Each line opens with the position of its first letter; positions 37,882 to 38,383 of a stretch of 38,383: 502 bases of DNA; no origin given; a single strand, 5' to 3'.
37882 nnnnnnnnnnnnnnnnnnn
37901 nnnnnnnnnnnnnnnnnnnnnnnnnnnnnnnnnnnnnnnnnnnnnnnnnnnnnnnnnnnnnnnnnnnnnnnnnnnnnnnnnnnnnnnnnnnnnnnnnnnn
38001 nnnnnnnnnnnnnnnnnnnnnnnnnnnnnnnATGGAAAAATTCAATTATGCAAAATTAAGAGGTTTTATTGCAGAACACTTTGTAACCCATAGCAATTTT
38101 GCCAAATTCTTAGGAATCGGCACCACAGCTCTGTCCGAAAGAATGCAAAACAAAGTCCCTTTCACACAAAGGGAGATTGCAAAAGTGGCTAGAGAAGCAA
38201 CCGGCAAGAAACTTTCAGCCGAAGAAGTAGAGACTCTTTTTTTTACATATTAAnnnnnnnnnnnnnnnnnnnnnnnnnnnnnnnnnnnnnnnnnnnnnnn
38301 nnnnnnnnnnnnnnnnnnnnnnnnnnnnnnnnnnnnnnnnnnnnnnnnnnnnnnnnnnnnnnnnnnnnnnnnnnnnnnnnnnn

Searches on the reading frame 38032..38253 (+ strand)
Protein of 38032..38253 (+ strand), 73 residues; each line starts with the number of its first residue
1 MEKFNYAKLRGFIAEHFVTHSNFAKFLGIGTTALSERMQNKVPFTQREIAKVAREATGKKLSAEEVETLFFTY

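Call 8: search_protein_families(library=pfam, proteins=[window:38032-38253:+], max_evalue=0.01)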
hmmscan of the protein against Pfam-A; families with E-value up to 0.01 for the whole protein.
window:38032-38253:+ (73 aa): 1 family
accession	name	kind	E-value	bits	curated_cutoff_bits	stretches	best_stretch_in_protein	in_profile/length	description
PF05339.17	DUF739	-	1.2e-08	35.4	27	1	4-71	3-67/69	Protein of unknown function (DUF739)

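Call 16: search_solved_structures(query=window:38032-38253:+, max_evalue=1, show_alignments=3)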
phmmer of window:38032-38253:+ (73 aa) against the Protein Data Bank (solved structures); distinct sequences matched with E-value up to 1: 1.
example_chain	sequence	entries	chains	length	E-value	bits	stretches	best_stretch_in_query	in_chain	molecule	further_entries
6to6_A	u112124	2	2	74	0.013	19.5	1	3-54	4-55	MOR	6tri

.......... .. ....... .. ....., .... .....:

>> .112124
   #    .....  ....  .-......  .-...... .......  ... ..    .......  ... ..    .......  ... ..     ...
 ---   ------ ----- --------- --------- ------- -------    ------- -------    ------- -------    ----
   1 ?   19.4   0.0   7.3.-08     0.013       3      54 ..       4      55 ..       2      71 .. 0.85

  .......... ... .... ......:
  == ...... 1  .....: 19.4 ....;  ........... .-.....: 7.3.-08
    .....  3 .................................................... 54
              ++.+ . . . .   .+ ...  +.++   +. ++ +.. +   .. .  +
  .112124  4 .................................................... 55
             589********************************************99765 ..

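Call 29: search_dna_similar(query=window:38032-38253:+, collection=phages, mode=protein, max_rows=30, max_evalue=0.001)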
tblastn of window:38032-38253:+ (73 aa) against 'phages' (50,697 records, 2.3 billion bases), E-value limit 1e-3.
Records with a match: 74; places in all: 74; records where one place covers at least 80% of the query: 70.
Best place of each record, by identity: <60% 74.
By first word of the organism name: Streptococcus 70; Stenotrophomonas 2; Lactobacillus 2.
By host as written in the record: Streptococcus thermophilus 27; Streptococcus thermophilus ST62990 6; Streptococcus thermophilus ST67009 5; Streptococcus thermophilus ST64985 4; - 4; Streptococcus thermophilus ST47795 4; Stenotrophomonas maltophilia 2; Streptococcus thermophilus ST64987 2; and 15 more.
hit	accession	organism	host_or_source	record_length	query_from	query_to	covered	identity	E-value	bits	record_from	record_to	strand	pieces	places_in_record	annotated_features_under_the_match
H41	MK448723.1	Streptococcus phage Javan271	Streptococcus iniae SF1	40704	4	73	96%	40.0%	4e-4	42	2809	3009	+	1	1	hypothetical protein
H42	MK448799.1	Streptococcus phage Javan535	Streptococcus salivarius JF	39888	3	73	97%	38.0%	2e-6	49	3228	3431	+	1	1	transcriptional regulator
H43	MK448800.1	Streptococcus phage Javan539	Streptococcus salivarius NCTC_8618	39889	3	73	97%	38.0%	2e-6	49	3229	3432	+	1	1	transcriptional regulator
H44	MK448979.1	Streptococcus phage Javan534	Streptococcus salivarius ATCC_7073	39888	3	73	97%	38.0%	2e-6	49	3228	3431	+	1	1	transcriptional regulator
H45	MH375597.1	Streptococcus phage 123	Streptococcus thermophilus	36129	3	73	97%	38.0%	2e-5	46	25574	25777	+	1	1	Cro-like repressor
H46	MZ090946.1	Streptococcus phage 123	Streptococcus thermophilus UY04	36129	3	73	97%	38.0%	2e-5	46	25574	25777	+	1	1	Cro like repressor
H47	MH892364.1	Streptococcus phage SW15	Streptococcus thermophilus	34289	1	73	100%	37.0%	1e-5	46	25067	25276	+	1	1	Cro-like repressor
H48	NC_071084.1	Streptococcus phage SW15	Streptococcus thermophilus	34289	1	73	100%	37.0%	1e-5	46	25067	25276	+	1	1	Cro-like repressor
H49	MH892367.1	Streptococcus phage SW19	Streptococcus thermophilus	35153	1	73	100%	37.0%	1e-5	46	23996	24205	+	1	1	Cro-like repressor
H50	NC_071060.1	Streptococcus phage SW19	Streptococcus thermophilus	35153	1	73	100%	37.0%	1e-5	46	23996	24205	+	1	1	Cro-like repressor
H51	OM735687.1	Stenotrophomonas phage vB_SmeS_BUCT702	Stenotrophomonas maltophilia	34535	3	72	96%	38.6%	3e-6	48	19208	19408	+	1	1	DUF739 family protein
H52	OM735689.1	Stenotrophomonas phage vB_SmeS_BUCT704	Stenotrophomonas maltophilia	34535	3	72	96%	38.6%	3e-6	48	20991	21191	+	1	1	DUF739 family protein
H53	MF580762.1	Streptococcus phage 9B4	Streptococcus thermophilus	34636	4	73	96%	38.6%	1e-4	43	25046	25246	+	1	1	cro-like repressor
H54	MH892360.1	Streptococcus phage SW11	Streptococcus thermophilus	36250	4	73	96%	37.1%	8e-5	44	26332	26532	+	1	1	Cro-like repressor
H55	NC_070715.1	Streptococcus phage SW11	Streptococcus thermophilus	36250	4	73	96%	37.1%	8e-5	44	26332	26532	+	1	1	Cro-like repressor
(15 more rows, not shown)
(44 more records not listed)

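Call 77: search_protein_families(library=phrogs, proteins=[window:38032-38253:+], max_evalue=0.001)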
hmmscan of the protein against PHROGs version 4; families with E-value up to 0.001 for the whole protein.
window:38032-38253:+ (73 aa): 3 families
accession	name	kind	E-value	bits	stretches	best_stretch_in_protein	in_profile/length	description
phrog_4583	-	transcription regulation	1.4e-05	26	1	8-55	14-60/81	transcriptional repressor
phrog_2328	-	transcription regulation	0.0002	22.2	1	9-54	20-65/128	transcriptional repressor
phrog_409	-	transcription regulation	0.00065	21.2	1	13-62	20-70/127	transcriptional regulator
